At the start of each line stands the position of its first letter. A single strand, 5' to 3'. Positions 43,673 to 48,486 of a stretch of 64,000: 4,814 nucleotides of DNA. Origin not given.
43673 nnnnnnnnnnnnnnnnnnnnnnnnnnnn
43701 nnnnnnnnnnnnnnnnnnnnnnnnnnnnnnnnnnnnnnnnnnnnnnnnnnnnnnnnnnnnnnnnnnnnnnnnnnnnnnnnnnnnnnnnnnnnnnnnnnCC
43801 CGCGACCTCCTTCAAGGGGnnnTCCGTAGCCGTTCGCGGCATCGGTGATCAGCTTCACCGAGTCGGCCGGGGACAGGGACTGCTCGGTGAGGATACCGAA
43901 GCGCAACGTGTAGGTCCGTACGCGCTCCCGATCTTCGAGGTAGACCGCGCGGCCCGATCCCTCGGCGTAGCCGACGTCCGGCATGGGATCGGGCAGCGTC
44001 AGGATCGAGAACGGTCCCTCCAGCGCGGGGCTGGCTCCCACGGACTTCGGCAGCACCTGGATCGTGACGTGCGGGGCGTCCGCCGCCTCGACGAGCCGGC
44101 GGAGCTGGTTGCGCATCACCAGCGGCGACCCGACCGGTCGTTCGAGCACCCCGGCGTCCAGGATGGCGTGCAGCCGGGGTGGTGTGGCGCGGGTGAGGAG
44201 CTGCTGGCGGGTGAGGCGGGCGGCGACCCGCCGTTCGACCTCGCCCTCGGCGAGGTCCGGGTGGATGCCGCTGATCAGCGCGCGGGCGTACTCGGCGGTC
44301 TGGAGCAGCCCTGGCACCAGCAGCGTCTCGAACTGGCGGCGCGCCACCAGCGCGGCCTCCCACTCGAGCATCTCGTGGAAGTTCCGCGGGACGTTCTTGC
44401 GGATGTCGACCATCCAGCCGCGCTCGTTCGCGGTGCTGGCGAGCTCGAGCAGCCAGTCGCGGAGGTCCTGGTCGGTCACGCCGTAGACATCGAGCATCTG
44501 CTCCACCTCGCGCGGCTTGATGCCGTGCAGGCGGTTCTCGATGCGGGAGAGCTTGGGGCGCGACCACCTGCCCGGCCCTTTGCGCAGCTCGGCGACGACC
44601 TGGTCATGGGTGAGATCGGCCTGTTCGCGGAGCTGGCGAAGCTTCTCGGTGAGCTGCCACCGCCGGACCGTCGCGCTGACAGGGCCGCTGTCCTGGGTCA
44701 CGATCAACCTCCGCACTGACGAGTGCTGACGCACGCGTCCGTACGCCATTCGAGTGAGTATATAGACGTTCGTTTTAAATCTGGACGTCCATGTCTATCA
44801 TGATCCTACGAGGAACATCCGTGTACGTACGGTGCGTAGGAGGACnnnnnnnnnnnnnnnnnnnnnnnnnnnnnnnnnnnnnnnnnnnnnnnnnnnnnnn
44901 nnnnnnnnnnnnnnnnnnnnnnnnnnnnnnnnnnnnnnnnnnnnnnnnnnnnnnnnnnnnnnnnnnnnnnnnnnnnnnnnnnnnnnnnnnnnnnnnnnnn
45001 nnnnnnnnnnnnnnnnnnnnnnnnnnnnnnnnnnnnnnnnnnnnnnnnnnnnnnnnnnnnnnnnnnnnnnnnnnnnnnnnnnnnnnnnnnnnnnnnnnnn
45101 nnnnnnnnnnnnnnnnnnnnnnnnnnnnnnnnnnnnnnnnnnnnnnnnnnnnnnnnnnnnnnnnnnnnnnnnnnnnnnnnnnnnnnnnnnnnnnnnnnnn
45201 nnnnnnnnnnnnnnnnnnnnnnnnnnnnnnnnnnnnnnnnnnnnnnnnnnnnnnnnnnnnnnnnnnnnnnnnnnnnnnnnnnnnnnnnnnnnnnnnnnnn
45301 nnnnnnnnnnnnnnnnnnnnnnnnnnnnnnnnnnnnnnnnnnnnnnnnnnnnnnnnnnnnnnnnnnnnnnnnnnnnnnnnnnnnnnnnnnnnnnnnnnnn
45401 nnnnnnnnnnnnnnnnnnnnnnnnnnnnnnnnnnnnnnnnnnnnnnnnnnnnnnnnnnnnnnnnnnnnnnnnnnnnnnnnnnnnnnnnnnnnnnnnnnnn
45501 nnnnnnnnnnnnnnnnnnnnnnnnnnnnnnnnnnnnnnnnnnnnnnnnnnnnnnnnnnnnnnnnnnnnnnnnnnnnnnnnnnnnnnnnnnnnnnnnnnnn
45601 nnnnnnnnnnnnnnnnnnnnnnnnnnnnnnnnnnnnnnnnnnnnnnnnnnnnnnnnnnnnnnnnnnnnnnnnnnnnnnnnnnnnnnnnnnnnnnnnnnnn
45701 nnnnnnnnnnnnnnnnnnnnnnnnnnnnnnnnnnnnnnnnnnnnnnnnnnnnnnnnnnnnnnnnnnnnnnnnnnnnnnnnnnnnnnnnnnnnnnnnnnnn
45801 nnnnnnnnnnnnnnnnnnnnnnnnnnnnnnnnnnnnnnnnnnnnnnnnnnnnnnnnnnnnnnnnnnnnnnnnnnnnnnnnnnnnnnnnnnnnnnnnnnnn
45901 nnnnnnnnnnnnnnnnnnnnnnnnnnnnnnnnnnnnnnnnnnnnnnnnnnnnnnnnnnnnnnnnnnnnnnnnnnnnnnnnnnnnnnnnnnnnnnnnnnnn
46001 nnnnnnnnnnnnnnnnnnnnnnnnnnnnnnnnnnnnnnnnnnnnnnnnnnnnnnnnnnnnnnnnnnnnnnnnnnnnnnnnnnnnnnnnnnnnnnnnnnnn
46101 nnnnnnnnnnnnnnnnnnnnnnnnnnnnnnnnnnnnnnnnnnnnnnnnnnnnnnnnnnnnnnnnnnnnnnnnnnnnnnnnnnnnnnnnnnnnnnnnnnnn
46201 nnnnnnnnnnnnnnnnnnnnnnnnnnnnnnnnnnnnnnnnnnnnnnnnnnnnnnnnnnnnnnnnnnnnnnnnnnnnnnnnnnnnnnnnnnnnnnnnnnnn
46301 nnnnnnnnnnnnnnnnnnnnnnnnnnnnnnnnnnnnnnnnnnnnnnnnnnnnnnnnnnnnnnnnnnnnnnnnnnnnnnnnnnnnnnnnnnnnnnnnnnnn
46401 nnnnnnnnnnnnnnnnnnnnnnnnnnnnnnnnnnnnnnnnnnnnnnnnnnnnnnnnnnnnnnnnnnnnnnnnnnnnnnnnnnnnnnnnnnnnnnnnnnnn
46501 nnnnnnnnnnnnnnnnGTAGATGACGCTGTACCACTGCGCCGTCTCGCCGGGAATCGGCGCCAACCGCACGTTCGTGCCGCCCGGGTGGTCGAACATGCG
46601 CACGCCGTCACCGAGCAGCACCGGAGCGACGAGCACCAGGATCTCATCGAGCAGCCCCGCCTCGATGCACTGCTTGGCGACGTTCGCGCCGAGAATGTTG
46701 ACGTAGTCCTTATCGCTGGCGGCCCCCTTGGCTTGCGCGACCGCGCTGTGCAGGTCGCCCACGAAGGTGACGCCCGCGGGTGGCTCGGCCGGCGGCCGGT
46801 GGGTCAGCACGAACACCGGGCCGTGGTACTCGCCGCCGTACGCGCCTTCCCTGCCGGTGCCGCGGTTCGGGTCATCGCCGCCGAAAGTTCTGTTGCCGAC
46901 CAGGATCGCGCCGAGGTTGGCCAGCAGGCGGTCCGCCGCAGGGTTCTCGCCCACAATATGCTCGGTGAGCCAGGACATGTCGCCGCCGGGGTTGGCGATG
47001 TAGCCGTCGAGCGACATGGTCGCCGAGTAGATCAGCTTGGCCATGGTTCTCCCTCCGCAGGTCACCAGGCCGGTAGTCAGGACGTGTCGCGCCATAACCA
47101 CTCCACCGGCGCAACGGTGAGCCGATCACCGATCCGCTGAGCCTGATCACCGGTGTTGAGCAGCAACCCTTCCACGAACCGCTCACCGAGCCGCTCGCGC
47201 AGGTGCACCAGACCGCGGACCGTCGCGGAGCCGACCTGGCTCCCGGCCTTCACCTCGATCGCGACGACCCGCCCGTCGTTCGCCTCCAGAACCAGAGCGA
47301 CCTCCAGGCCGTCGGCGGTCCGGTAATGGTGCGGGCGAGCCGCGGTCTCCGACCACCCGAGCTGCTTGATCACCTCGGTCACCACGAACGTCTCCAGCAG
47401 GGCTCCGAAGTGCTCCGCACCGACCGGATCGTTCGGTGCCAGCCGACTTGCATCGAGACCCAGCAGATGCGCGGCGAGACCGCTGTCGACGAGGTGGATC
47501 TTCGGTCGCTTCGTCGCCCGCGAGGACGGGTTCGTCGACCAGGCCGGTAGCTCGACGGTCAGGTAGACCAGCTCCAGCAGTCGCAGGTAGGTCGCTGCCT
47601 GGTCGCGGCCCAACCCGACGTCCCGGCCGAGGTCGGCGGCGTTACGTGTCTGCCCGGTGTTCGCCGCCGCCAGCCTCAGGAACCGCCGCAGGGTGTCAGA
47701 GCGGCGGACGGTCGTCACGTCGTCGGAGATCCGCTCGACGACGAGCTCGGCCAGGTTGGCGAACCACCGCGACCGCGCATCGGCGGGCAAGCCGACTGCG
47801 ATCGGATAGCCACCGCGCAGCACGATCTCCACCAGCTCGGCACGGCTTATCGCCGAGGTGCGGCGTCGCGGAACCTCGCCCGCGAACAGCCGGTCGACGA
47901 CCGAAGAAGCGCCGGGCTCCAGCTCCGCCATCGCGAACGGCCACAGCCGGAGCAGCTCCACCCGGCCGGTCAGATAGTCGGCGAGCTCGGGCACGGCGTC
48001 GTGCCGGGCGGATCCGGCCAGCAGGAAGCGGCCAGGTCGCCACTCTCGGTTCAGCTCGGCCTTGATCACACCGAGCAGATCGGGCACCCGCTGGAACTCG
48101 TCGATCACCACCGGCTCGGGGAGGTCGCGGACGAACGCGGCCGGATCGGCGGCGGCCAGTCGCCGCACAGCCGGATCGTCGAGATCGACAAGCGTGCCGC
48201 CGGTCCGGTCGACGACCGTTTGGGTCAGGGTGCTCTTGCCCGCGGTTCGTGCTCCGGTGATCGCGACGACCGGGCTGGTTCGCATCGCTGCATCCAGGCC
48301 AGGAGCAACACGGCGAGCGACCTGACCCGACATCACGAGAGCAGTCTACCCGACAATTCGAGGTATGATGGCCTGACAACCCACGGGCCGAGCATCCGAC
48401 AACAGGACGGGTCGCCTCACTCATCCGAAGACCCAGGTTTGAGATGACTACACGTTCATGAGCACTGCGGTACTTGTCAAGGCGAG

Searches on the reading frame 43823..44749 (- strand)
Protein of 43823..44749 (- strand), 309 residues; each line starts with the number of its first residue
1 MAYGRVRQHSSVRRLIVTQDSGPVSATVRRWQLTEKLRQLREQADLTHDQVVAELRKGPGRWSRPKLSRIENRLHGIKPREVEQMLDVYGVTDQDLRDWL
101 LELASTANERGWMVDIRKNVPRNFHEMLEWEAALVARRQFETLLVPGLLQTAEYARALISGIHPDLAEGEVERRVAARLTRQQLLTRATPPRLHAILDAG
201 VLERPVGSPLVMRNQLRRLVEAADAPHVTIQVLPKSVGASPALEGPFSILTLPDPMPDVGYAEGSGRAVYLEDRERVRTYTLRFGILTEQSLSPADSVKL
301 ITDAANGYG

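Call 19: search_protein_families(library=pfam, proteins=[window:43823-44749:-], max_evalue=0.01)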
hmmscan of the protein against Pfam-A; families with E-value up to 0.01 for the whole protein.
window:43823-44749:- (309 aa): 3 families
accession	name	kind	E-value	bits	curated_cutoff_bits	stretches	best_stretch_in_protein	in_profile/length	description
PF19054.6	DUF5753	-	4.5e-54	183.3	23.4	1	126-302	3-177/178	Domain of unknown function (DUF5753)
PF13560.12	HTH_31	-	2.5e-14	53.8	27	1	32-100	1-64/64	Helix-turn-helix domain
PF12844.13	HTH_19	-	0.00058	20.1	30.2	1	35-100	2-58/64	Helix-turn-helix domain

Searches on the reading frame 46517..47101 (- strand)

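Call 19: search_protein_families(library=pfam, proteins=[window:46517-47101:-], max_evalue=0.01)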
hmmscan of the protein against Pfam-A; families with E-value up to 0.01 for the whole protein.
window:46517-47101:- (195 aa): 1 family
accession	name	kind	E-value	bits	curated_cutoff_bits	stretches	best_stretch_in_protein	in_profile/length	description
PF01872.23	RibD_C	-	4.4e-20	72.8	24.1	1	22-180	2-183/197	RibD C-terminal domain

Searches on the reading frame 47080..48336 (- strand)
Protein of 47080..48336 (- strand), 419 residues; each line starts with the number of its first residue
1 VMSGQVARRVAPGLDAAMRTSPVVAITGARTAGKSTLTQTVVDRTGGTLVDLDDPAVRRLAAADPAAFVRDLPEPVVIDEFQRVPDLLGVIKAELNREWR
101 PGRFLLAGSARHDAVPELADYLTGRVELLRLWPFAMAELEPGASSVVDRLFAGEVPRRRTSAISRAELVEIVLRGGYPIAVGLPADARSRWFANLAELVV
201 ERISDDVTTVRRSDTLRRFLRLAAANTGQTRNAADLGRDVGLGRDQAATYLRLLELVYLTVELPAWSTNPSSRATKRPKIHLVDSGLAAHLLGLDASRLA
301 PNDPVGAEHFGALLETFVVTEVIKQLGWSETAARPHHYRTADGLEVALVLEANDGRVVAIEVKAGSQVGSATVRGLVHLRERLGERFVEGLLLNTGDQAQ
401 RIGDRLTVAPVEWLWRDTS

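Call 19: search_protein_families(library=pfam, proteins=[window:47080-48336:-], max_evalue=0.01)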
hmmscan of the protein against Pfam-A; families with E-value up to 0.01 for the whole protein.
window:47080-48336:- (419 aa): 4 families
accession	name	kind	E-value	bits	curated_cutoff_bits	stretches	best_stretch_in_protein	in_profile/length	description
PF13635.12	DUF4143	-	4.5e-39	134.2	28.1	1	207-365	7-160/160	Domain of unknown function (DUF4143)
PF13173.12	AAA_14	-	3.9e-20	72.6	27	1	21-139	2-128/129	AAA domain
PF13671.12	AAA_33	-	0.0045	17.7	27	0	23-62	1-39/143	AAA domain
PF22181.1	TarS_linker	-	0.008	17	27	0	165-226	31-91/100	Glycosyl transferase TarS linker domain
